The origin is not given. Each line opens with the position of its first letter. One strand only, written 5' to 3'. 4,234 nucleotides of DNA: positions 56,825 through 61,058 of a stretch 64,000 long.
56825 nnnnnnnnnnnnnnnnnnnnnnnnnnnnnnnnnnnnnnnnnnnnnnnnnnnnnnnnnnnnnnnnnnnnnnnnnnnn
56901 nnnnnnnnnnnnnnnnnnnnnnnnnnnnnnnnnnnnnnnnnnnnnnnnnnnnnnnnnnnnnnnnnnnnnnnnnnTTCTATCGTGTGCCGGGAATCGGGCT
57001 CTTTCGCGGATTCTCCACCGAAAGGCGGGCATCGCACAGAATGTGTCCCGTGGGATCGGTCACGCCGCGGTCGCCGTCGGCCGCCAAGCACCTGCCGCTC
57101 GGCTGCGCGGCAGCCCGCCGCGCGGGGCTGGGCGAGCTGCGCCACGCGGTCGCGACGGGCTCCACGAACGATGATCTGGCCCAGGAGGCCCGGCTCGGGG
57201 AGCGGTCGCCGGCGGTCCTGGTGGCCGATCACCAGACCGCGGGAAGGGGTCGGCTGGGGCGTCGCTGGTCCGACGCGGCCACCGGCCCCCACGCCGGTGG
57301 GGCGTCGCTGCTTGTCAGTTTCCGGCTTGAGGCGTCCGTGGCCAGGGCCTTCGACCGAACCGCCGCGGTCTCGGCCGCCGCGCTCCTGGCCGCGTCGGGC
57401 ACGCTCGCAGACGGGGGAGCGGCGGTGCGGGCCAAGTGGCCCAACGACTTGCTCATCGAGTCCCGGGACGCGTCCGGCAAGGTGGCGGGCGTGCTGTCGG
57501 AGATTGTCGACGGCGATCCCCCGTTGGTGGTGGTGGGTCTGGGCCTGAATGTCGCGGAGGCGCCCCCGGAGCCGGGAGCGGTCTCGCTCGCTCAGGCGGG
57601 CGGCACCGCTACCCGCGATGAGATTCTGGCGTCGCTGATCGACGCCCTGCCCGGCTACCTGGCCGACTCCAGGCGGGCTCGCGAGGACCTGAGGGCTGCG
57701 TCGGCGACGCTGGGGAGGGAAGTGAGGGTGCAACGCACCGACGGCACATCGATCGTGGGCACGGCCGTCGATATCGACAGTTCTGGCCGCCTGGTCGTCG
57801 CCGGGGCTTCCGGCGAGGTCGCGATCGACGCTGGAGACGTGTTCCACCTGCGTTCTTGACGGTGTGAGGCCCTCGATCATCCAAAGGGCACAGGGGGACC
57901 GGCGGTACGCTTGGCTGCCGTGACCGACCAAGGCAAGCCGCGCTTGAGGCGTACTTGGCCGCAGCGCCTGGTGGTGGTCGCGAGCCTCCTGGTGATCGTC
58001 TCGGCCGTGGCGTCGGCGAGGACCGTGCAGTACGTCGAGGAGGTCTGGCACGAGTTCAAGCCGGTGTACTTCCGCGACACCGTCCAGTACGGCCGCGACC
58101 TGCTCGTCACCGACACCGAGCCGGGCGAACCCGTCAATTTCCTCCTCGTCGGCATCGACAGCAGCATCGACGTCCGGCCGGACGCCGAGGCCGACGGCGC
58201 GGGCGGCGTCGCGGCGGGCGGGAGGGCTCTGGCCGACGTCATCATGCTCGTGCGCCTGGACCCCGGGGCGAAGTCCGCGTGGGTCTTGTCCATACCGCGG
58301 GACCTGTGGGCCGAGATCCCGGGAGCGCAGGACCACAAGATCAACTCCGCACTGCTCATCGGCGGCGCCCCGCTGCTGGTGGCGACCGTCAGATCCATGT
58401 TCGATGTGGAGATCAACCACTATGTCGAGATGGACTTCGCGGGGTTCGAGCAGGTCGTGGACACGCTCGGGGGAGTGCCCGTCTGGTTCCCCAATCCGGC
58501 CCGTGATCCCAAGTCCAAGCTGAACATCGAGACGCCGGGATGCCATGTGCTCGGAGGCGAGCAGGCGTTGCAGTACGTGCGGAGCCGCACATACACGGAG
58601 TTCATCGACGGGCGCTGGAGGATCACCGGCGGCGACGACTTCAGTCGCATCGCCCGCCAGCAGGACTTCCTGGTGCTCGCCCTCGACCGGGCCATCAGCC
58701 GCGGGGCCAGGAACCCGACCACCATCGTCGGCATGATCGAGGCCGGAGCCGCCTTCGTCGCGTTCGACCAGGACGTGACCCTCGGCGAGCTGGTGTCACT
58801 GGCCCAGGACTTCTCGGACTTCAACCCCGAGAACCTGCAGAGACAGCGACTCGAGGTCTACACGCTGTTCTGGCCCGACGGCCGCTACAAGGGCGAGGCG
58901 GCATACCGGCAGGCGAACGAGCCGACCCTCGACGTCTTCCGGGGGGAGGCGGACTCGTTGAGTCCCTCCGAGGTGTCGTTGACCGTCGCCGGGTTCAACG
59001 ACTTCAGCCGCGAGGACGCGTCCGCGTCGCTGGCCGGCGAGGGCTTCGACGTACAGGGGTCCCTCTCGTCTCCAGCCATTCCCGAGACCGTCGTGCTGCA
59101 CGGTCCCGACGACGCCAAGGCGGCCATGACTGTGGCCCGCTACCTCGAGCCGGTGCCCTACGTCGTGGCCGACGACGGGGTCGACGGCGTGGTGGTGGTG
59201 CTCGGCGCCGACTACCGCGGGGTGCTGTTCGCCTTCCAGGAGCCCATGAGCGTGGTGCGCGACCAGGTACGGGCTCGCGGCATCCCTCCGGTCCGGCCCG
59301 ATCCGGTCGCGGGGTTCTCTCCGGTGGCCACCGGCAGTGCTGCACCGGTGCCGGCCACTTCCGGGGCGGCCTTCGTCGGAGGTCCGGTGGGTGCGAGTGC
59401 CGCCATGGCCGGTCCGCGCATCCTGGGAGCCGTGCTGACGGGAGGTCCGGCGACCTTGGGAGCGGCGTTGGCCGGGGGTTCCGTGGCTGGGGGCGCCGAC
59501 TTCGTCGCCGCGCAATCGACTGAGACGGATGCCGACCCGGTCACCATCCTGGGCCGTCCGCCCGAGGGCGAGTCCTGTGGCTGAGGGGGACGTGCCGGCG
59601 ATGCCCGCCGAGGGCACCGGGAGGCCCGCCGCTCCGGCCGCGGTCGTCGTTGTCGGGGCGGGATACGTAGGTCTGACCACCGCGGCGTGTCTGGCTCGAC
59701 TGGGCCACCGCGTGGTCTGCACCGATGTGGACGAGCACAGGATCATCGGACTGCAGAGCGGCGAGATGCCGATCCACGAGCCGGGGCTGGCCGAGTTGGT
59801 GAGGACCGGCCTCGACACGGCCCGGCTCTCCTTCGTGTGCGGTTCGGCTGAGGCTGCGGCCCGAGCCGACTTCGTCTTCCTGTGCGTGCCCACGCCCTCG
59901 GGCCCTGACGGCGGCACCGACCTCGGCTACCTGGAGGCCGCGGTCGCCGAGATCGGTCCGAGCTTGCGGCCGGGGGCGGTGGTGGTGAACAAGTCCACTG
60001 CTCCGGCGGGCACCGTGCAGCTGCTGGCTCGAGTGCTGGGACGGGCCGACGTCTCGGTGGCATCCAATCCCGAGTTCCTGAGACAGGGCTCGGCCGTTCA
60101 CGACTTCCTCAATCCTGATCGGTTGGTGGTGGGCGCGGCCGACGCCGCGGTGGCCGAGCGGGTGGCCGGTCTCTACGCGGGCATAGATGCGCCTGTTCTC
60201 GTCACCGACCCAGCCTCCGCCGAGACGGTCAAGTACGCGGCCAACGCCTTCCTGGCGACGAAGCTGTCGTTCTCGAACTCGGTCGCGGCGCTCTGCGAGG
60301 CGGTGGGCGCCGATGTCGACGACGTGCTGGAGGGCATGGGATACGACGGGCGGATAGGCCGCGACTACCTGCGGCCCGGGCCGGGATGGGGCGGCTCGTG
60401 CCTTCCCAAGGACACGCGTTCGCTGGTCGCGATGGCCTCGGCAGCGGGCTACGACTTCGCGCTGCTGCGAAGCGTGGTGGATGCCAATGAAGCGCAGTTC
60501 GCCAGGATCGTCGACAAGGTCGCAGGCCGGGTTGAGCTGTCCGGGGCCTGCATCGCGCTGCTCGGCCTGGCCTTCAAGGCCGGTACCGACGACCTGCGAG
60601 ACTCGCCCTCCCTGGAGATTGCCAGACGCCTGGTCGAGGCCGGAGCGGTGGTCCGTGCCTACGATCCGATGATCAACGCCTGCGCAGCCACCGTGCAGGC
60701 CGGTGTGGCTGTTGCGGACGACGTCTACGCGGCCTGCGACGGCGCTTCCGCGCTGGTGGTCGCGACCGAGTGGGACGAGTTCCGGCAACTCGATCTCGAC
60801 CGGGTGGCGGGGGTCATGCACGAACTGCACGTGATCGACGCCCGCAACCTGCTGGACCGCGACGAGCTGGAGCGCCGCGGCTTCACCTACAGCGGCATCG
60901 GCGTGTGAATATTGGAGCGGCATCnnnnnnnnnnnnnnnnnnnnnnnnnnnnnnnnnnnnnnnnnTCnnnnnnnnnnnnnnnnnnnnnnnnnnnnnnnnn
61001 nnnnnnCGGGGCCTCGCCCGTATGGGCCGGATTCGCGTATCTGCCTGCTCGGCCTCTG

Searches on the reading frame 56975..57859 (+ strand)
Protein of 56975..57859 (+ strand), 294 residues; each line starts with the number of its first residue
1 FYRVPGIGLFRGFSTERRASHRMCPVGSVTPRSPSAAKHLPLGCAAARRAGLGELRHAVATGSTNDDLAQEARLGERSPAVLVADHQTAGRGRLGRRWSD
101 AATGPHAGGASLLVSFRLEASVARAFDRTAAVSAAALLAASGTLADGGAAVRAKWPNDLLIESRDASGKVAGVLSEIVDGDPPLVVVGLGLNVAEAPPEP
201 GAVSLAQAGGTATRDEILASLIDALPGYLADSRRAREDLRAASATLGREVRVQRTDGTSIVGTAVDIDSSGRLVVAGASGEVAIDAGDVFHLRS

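Call 43: search_protein_families(library=pfam, proteins=[window:56975-57859:+], max_evalue=0.001)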
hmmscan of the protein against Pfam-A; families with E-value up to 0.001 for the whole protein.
window:56975-57859:+ (294 aa): 2 families
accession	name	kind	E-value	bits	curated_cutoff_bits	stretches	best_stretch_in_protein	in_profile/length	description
PF02237.23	BPL_C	-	6.2e-13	48.9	21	1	245-291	1-47/48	Biotin protein ligase C terminal domain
PF03099.24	BPL_LplA_LipB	-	1.1e-09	38.7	21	1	77-192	22-133/133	Biotin/lipoate A/B protein ligase family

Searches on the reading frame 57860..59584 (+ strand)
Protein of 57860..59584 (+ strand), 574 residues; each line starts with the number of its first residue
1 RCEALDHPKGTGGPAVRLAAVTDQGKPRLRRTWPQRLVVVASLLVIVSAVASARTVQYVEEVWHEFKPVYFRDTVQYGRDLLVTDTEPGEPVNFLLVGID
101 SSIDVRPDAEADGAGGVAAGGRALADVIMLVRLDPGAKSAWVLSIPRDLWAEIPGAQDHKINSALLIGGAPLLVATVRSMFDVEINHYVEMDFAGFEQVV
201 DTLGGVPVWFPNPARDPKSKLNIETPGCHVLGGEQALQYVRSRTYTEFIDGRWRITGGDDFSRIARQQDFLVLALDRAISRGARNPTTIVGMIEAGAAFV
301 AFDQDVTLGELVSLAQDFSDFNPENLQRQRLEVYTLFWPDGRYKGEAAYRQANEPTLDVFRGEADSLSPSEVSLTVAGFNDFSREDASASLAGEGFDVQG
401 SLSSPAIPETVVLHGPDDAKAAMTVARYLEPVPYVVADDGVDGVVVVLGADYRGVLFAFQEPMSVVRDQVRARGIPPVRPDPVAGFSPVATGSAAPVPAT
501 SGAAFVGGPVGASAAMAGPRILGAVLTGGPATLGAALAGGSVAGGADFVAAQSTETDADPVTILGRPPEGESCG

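Call 43: search_protein_families(library=pfam, proteins=[window:57860-59584:+], max_evalue=0.001)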
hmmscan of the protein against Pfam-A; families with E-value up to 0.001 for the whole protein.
window:57860-59584:+ (574 aa): 2 families
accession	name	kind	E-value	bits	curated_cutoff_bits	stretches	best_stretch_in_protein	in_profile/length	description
PF03816.19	LytR_cpsA_psr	-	3.3e-35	121.9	24.6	1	125-275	2-145/150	LytR_cpsA_psr family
PF13399.11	LytR_C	-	1.2e-05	26.6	22.2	1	386-452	18-86/86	LytR cell envelope-related transcriptional attenuator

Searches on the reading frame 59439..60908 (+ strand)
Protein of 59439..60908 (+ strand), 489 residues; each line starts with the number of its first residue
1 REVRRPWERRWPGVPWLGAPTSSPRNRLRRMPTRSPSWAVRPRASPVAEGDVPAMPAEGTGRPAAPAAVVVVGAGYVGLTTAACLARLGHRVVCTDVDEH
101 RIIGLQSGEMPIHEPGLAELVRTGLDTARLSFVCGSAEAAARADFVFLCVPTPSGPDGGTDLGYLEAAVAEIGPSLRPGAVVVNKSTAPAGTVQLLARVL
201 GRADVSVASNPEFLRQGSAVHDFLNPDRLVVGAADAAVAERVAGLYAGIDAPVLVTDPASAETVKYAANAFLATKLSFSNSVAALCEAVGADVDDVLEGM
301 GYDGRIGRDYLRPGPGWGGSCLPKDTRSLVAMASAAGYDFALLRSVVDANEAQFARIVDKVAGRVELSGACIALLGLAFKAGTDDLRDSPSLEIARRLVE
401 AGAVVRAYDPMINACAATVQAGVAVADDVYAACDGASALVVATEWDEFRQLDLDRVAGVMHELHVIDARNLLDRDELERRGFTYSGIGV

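Call 43: search_protein_families(library=pfam, proteins=[window:59439-60908:+], max_evalue=0.001)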
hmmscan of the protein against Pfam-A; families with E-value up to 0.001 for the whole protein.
window:59439-60908:+ (489 aa): 11 families
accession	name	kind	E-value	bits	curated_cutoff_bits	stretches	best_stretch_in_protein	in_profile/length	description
PF03721.20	UDPG_MGDP_dh_N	-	2.1e-52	177.9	27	1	69-241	3-183/187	UDP-glucose/GDP-mannose dehydrogenase family, NAD binding domain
PF00984.24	UDPG_MGDP_dh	-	9.9e-35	119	25.4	1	260-351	2-93/94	UDP-glucose/GDP-mannose dehydrogenase family, central domain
PF03720.21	UDPG_MGDP_dh_C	-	5.4e-31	107.5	30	1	373-474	1-103/103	UDP-glucose/GDP-mannose dehydrogenase family, UDP binding domain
PF01262.27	AlaDh_PNT_C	-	3.5e-06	27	23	1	60-107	22-69/214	Alanine dehydrogenase/PNT, C-terminal domain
PF03446.21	NAD_binding_2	-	3e-05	24.5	21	0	69-204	2-111/161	NAD binding domain of 6-phosphogluconate dehydrogenase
PF01266.30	DAO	-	9.4e-05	22.5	27.9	1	69-94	2-27/353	FAD dependent oxidoreductase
PF03807.23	F420_oxidored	-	0.00021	22.3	21.6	0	69-152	2-69/94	NADP oxidoreductase coenzyme F420-dependent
PF07992.20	Pyr_redox_2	-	0.00024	21.1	26.1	1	64-93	140-169/291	Pyridine nucleotide-disulphide oxidoreductase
PF13450.12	NAD_binding_8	-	0.0004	21.1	21.9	0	71-100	1-30/68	NAD(P)-binding Rossmann-like domain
PF00070.33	Pyr_redox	-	0.0007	20.5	22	0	69-94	2-27/82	Pyridine nucleotide-disulphide oxidoreductase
PF02826.25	2-Hacid_dh_C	-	0.00084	19.2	25.1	0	58-100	28-70/178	D-isomer specific 2-hydroxyacid dehydrogenase, NAD binding domain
